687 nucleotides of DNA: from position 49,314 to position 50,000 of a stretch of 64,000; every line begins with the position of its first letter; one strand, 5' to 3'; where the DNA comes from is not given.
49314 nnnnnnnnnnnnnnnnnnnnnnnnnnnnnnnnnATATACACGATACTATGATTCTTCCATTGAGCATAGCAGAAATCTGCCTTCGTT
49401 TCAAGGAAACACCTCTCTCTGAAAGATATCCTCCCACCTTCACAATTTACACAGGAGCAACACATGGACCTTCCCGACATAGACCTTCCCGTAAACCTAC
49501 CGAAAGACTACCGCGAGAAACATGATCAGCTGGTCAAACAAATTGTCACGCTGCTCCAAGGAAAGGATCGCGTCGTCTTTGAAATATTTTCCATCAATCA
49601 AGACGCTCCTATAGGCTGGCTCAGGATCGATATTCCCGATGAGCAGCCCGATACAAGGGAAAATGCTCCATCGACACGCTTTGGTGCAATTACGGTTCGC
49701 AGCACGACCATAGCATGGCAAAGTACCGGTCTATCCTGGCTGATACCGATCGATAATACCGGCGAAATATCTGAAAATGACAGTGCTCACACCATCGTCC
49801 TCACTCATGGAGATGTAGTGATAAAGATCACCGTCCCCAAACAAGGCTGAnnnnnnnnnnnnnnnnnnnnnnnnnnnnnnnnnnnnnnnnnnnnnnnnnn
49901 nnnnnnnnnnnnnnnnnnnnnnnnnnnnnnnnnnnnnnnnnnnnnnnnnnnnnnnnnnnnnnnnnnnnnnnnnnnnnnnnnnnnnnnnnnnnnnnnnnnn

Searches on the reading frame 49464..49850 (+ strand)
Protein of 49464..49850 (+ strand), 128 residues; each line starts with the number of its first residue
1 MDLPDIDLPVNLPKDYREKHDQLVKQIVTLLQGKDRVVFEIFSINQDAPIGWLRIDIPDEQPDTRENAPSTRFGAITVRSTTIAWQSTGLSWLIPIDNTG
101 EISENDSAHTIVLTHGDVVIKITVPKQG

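Call 10: search_protein_families(library=pfam, proteins=[window:49464-49850:+], max_evalue=0.01)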
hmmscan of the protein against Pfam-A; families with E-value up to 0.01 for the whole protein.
window:49464-49850:+ (128 aa): 0 families

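Call 11: search_protein_families(library=padloc, proteins=[window:49464-49850:+], max_evalue=0.01)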
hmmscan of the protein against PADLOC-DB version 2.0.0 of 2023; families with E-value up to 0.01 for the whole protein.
window:49464-49850:+ (128 aa): 0 families

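Call 12: search_protein_families(library=ncbifam, proteins=[window:49464-49850:+], max_evalue=0.01)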
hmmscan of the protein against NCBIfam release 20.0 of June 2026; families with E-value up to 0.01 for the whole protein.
window:49464-49850:+ (128 aa): 0 families

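Call 81: search_protein_families(library=phrogs, proteins=[window:49464-49850:+], max_evalue=0.01)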
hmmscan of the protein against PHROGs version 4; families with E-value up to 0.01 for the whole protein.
window:49464-49850:+ (128 aa): 0 families
